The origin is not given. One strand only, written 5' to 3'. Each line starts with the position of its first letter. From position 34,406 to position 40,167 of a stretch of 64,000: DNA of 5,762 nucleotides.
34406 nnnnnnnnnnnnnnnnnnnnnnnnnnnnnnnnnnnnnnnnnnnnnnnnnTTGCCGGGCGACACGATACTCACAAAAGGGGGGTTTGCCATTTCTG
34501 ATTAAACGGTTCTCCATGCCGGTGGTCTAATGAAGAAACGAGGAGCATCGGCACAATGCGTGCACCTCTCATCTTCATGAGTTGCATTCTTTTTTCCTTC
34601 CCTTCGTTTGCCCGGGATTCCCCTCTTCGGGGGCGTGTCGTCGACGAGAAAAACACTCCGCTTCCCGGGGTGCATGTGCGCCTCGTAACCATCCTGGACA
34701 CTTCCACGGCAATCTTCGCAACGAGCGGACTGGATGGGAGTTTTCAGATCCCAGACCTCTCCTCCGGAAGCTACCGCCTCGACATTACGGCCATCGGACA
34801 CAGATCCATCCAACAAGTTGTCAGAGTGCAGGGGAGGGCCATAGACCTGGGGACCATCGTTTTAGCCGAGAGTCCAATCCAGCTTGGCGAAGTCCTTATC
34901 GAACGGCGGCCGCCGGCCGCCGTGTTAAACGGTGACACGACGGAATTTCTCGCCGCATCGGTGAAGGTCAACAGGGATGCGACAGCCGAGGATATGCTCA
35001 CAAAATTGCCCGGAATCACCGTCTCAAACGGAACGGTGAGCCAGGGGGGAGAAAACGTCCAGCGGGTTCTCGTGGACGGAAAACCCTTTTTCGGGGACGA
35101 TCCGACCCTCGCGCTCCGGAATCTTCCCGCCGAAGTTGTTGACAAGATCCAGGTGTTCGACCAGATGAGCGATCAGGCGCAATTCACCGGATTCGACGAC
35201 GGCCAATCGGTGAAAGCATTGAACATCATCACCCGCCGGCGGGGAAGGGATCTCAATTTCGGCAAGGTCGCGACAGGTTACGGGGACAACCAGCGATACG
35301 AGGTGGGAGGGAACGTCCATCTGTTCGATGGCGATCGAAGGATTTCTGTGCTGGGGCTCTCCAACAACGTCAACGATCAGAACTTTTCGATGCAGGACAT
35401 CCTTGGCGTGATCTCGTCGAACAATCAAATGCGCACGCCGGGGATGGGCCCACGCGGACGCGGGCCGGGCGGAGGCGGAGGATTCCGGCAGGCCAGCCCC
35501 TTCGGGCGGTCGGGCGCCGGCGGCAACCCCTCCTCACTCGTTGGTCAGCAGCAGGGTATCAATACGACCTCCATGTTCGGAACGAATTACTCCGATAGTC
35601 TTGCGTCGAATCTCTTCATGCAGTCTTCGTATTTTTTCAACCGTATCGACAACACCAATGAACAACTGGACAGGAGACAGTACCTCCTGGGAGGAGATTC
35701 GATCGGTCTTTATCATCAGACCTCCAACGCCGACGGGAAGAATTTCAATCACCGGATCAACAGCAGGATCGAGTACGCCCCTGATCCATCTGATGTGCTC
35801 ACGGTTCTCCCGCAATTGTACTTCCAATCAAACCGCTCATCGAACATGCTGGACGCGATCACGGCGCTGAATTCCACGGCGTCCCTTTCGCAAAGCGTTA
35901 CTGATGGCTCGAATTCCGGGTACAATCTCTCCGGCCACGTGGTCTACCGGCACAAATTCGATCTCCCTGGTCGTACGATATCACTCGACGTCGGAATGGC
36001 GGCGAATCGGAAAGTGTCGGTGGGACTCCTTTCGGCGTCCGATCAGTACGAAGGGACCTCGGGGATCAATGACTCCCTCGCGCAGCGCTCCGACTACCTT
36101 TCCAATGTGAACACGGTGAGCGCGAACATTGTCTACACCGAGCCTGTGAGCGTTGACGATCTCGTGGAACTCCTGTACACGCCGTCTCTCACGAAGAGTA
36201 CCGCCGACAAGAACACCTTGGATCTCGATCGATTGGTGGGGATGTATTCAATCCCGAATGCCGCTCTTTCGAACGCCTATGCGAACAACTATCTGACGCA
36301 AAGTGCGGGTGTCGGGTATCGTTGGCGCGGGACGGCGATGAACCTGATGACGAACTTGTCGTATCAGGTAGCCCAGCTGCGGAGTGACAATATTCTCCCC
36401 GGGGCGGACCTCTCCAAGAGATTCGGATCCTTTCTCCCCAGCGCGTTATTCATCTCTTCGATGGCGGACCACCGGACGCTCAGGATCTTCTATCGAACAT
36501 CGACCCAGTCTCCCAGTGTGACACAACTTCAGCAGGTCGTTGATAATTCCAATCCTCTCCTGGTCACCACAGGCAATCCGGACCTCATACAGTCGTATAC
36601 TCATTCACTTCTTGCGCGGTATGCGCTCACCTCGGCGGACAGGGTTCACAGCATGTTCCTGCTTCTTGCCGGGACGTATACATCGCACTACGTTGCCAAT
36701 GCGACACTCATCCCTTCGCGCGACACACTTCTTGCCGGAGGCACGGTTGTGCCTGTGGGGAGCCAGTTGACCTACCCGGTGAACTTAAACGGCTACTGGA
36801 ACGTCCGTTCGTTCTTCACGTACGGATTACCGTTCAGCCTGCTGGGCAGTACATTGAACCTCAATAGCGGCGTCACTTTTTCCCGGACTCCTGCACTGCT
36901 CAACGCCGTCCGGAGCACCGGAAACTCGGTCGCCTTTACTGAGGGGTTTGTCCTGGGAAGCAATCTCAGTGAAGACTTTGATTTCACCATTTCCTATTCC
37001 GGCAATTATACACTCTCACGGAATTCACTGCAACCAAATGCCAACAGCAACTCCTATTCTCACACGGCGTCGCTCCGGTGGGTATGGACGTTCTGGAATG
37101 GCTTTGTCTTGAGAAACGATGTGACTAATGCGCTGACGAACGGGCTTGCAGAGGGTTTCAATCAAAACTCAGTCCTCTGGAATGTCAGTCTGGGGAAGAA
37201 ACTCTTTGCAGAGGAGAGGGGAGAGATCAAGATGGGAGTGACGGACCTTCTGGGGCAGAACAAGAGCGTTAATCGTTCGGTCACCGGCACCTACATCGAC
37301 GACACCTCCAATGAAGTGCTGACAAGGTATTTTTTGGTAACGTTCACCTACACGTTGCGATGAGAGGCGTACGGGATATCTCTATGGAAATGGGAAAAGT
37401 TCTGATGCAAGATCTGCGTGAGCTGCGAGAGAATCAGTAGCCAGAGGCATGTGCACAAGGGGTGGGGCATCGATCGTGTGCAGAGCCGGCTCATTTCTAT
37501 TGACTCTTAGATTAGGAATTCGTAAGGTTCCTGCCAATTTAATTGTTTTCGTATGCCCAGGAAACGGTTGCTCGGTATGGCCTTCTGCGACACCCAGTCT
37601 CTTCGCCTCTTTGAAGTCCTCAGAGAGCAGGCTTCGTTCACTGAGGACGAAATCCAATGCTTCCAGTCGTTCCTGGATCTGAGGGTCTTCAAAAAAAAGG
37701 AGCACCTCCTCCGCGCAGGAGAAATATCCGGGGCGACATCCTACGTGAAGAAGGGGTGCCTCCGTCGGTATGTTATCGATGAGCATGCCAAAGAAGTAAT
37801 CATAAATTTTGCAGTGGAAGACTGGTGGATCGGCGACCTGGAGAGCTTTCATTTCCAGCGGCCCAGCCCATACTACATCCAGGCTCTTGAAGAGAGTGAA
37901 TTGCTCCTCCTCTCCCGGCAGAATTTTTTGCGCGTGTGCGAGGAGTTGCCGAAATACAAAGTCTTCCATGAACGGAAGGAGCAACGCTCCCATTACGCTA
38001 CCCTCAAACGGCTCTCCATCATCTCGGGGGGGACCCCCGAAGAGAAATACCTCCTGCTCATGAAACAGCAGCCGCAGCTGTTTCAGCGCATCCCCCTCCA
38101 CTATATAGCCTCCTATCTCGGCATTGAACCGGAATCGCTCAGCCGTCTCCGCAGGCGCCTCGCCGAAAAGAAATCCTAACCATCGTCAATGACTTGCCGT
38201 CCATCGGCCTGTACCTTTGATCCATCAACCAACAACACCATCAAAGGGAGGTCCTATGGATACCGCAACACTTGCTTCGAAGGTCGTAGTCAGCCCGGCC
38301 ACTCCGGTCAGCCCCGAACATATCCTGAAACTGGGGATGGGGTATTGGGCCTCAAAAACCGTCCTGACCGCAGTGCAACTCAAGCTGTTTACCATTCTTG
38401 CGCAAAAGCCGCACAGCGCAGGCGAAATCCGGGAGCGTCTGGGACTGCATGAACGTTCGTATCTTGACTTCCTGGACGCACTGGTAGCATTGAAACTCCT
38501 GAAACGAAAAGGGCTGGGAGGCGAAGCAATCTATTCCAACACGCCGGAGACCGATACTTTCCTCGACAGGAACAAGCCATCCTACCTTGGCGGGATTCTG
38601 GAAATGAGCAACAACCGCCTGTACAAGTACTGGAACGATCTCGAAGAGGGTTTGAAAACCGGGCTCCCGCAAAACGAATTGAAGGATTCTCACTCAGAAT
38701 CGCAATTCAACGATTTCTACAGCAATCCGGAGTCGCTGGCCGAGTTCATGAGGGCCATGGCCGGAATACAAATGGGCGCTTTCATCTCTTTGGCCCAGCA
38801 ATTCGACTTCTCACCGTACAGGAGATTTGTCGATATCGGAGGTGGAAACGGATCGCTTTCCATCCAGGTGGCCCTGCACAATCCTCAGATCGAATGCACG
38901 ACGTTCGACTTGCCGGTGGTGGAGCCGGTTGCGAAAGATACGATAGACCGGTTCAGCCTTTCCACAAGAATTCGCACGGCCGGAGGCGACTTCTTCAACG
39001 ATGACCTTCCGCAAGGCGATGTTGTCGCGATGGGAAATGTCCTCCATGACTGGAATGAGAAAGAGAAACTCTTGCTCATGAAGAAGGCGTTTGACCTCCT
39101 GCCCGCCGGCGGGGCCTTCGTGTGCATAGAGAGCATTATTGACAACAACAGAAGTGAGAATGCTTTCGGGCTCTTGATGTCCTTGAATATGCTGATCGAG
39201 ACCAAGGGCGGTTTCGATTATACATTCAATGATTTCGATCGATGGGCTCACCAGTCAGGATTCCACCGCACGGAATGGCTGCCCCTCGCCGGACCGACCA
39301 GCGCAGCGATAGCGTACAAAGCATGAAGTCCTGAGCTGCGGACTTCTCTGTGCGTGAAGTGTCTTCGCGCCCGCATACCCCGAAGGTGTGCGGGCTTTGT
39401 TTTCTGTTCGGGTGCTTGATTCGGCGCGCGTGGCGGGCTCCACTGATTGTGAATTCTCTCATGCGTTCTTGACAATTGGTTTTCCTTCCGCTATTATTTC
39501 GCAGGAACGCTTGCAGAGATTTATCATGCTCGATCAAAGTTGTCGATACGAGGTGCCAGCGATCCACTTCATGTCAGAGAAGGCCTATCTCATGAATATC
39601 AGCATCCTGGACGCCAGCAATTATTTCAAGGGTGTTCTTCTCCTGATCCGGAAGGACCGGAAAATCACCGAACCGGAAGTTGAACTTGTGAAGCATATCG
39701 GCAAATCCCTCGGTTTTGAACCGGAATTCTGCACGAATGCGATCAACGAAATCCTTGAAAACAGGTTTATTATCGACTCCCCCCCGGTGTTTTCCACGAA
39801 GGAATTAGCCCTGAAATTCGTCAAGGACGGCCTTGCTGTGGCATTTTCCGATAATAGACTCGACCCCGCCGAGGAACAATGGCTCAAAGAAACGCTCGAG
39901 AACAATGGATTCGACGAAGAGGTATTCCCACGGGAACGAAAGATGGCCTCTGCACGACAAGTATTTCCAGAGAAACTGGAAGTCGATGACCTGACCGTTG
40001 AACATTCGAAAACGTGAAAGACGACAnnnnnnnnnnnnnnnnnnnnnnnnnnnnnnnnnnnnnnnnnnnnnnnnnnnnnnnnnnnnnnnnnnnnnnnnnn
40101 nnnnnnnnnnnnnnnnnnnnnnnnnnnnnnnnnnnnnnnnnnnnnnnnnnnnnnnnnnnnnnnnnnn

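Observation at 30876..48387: Mannose-type catabolic island bracketed by two divergent GH38-like paralogs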

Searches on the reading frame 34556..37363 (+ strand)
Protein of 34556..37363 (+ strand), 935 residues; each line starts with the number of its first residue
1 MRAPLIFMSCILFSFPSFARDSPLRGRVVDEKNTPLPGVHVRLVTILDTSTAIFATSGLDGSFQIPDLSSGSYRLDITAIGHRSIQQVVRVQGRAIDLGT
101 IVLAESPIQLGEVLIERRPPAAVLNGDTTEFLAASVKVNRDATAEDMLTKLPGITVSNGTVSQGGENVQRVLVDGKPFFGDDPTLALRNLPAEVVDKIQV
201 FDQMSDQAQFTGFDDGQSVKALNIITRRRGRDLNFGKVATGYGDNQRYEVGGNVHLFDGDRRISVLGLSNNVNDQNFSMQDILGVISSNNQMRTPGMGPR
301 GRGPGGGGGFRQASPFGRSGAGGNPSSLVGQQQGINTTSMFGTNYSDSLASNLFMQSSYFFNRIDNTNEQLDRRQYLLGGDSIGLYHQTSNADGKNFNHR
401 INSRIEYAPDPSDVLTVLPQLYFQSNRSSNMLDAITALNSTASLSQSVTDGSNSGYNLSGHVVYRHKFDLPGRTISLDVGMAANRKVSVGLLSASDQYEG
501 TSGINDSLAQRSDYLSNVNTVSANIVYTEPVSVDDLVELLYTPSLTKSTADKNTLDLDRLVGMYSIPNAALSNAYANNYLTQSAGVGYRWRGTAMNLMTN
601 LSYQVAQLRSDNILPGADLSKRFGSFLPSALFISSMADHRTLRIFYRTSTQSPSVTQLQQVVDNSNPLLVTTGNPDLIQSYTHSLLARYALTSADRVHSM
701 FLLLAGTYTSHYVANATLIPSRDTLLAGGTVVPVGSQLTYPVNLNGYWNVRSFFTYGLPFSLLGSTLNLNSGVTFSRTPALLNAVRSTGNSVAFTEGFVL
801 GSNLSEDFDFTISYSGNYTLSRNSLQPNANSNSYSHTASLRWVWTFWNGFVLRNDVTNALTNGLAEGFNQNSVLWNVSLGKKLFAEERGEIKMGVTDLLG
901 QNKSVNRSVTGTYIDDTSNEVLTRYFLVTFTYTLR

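Call 3: search_protein_families(library=pfam, proteins=[window:34556-37363:+], max_evalue=0.01)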
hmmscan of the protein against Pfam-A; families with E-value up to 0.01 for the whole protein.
window:34556-37363:+ (935 aa): 4 families
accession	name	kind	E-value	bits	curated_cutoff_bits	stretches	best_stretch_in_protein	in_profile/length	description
PF14905.12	OMP_b-brl_3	-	4.9e-19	69.1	27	1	466-932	1-408/408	Outer membrane protein beta-barrel family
PF13620.12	CarboxypepD_reg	-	3.8e-12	46.8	32.3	1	24-92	2-70/82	Carboxypeptidase regulatory-like domain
PF13715.12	CarbopepD_reg_2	-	1.5e-10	41.4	32.2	1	25-114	2-87/88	CarboxypepD_reg-like domain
PF09430.16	EMC7_beta-sandw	-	0.0024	18.5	26.6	1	43-91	14-59/122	ER membrane protein complex subunit 7, beta-sandwich domain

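Call 6: search_protein_families(library=ncbifam, proteins=[window:34556-37363:+], max_evalue=0.01)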
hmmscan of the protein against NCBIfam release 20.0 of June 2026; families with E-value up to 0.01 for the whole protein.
window:34556-37363:+ (935 aa): 0 families

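Call 41: list_cluster_members(proteins=[window:34556-37363:+, window:37553-38179:+, window:37577-38179:+, window:38217-39326:+, window:38256-39326:+, window:40564-42315:-, window:42334-43284:-, window:43525-44922:+, window:40027-40380:+, window:28634-30832:+])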
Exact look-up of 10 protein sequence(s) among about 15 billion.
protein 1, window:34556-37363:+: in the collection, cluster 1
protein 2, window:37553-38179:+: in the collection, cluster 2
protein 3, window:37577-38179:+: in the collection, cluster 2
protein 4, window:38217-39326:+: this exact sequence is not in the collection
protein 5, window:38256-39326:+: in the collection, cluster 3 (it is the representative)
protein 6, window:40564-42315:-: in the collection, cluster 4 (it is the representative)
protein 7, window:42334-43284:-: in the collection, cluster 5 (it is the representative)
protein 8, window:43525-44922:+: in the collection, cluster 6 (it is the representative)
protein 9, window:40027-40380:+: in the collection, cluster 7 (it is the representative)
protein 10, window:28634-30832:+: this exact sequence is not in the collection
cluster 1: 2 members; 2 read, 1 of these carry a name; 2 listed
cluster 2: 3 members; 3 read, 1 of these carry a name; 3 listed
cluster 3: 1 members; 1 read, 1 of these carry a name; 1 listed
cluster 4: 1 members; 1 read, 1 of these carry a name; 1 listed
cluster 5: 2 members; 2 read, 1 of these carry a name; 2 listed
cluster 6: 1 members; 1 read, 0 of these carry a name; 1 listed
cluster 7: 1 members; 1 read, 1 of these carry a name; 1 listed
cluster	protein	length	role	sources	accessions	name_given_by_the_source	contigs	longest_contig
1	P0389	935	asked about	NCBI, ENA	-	-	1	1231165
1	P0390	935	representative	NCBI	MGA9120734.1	MAG: outer membrane beta-barrel protein [Bacteroidota bacterium]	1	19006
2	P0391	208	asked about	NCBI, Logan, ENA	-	-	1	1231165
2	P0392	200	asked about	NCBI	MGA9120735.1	MAG: Crp/Fnr family transcriptional regulator [Bacteroidota bacterium]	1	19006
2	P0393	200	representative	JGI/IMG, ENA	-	-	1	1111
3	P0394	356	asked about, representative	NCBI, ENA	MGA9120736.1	MAG: methyltransferase [Bacteroidota bacterium]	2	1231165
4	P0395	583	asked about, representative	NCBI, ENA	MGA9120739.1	MAG: class I mannose-6-phosphate isomerase [Bacteroidota bacterium]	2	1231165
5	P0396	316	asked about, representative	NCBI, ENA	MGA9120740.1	MAG: ROK family protein [Bacteroidota bacterium]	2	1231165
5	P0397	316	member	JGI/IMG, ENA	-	-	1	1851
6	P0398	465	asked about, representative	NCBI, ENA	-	-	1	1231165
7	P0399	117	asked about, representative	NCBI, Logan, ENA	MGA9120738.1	MAG: cupin domain-containing protein [Bacteroidota bacterium]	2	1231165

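Call 49: find_encoding_contigs(protein=P0395, flank=10000, max_places=3)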
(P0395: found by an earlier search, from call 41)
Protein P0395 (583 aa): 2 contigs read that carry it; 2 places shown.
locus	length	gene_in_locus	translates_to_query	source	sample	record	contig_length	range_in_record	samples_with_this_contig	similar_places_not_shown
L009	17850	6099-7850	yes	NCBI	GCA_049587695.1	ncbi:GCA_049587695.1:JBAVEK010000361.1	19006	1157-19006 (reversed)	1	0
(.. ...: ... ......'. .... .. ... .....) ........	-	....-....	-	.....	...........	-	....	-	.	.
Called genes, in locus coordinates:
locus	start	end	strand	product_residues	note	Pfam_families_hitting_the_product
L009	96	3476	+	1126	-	PF01074:Glyco_hydro_38N, PF07748:Glyco_hydro_38C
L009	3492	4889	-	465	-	PF00083:Sugar_tr, PF06609:TRI12 (weak), PF07690:MFS_1, PF03137:OATP (weak), PF07690:MFS_1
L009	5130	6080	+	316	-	PF00480:ROK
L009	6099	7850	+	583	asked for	-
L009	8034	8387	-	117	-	PF07883:Cupin_2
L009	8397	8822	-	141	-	-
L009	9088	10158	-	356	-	PF08100:Dimerisation, PF00891:Methyltransf_2, PF08242:Methyltransf_12 (weak)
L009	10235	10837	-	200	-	PF00027:cNMP_binding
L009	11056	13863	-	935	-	PF13620:CarboxypepD_reg, PF13715:CarbopepD_reg_2, PF14905:OMP_b-brl_3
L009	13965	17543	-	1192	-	PF01074:Glyco_hydro_38N, PF07748:Glyco_hydro_38C, PF17677:Glyco_hydro38C2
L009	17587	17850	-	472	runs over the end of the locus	PF00593:TonB_dep_Rec_b-barrel, PF25183:OMP_b-brl_4 (faint)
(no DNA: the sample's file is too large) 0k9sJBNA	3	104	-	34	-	?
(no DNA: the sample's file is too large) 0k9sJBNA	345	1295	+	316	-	PF00480:ROK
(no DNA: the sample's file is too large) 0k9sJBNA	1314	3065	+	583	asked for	-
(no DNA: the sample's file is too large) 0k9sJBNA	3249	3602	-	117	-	PF07883:Cupin_2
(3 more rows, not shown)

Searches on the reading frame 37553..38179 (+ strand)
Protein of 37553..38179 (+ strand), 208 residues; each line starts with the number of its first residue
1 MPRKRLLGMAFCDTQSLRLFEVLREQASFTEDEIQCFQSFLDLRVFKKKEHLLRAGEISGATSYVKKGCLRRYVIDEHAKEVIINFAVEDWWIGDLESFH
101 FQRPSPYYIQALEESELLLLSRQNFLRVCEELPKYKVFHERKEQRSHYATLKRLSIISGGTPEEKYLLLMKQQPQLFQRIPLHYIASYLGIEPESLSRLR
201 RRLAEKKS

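Call 6: search_protein_families(library=ncbifam, proteins=[window:37553-38179:+], max_evalue=0.01)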
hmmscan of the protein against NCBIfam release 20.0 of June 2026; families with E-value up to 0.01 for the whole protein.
window:37553-38179:+ (208 aa): 3 families
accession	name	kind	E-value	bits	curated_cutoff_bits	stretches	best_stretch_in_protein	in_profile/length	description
NF008732.0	PRK11753.1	equivalog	2.6e-08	33.6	266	1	29-135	11-117/214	cAMP-activated global transcriptional regulator CRP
NF007707.0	PRK10402.1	subfamily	0.0012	18.5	180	1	38-121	28-110/226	transcriptional regulator YeiL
NF008365.0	PRK11161.1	subfamily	0.0058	15.9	228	0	31-117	36-121/250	fumarate/nitrate reduction transcriptional regulator Fnr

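Call 7: search_protein_families(library=pfam, proteins=[window:37553-38179:+], max_evalue=10)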
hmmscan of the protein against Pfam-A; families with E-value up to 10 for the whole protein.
window:37553-38179:+ (208 aa): 3 families
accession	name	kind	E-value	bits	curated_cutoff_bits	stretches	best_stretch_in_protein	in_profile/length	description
PF00027.35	cNMP_binding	-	2.1e-13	50.5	27.5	1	44-131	2-88/89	Cyclic nucleotide-binding domain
PF13545.12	HTH_Crp_2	-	0.017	15.5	27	1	166-206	6-49/70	Crp-like helix-turn-helix domain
PF01851.28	PC_rep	-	0.29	12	21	1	7-34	6-33/35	Proteasome/cyclosome repeat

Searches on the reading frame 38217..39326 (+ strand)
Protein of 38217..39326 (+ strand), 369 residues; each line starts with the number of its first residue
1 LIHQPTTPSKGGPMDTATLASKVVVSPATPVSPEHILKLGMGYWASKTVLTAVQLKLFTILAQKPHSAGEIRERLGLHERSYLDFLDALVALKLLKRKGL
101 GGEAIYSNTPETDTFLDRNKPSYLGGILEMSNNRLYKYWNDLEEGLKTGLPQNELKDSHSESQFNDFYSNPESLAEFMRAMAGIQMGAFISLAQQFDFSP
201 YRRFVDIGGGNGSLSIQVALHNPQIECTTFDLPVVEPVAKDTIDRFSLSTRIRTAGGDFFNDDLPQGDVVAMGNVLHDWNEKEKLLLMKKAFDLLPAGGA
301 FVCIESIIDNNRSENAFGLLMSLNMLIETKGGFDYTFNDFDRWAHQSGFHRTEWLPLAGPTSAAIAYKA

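Call 3: search_protein_families(library=pfam, proteins=[window:38217-39326:+], max_evalue=0.01)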
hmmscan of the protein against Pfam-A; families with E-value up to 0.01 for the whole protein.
window:38217-39326:+ (369 aa): 4 families
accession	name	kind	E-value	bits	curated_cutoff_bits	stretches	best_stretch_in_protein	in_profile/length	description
PF00891.24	Methyltransf_2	-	3.4e-39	134.8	22.3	1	139-349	1-209/210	O-methyltransferase domain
PF08100.18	Dimerisation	-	2.9e-15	56.3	25.6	1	32-117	5-92/93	O-methyltransferase dimerisation domain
PF08242.18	Methyltransf_12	-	8.8e-07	30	30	1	205-300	1-97/98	Methyltransferase domain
PF05175.20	MTS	-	0.0026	17.8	23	1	192-232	23-63/170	Methyltransferase small domain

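Call 6: search_protein_families(library=ncbifam, proteins=[window:38217-39326:+], max_evalue=0.01)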
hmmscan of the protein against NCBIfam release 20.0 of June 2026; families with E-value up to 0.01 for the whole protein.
window:38217-39326:+ (369 aa): 7 families
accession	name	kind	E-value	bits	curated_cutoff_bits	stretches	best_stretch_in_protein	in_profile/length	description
TIGR02716.1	C20_methyl_CrtF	equivalog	2.1e-15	56.6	276.1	1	197-315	146-264/306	bacteriochlorophyllide d C-20 methyltransferase BchU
NF053543.1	FlxJ_fam_MTase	equivalog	5.4e-09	35.4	560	1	199-320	176-300/352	FlxJ family methyltransferase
NF006138.0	PRK08287.1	equivalog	0.00018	21.4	210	1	196-230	27-61/189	decarboxylating cobalt-precorrin-6B (C(15))-methyltransferase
TIGR03533.1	L3_gln_methyl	equivalog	0.0017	17.7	229.7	1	199-262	120-184/284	50S ribosomal protein L3 N(5)-glutamine methyltransferase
TIGR04371.1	methyltran_NanM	subfamily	0.0018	17.8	44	1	192-239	141-188/273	putative sugar O-methyltransferase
NF043040.1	corrin_prot_MT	hypoth_equivalog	0.003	17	180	1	200-326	41-170/216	corrinoid protein-associated methyltransferase CpaM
TIGR02469.1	CbiT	equivalog_domain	0.0096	16.2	78.3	0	199-231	18-50/124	precorrin-6Y C5,15-methyltransferase (decarboxylating) subunit CbiT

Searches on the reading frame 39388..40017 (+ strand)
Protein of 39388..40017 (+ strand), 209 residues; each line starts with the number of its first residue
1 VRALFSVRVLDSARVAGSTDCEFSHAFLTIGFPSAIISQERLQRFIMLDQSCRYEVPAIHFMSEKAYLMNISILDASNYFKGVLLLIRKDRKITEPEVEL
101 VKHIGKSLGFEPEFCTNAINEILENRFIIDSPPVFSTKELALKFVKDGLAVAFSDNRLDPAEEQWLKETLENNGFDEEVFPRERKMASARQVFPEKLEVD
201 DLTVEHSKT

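Call 3: search_protein_families(library=pfam, proteins=[window:39388-40017:+], max_evalue=0.01)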
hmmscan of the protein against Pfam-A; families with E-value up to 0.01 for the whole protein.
window:39388-40017:+ (209 aa): 1 family
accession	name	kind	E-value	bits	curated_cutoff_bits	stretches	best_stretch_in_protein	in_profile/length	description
PF05099.18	TerB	-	0.0023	18.6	24.4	0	138-180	71-113/118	Tellurite resistance protein TerB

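Call 6: search_protein_families(library=ncbifam, proteins=[window:39388-40017:+], max_evalue=0.01)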
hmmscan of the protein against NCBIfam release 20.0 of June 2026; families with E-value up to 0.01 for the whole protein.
window:39388-40017:+ (209 aa): 1 family
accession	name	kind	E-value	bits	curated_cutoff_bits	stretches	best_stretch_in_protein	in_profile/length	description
NF006948.0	PRK09430.1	equivalog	0.0048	16.5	162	0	136-196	124-184/267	co-chaperone DjlA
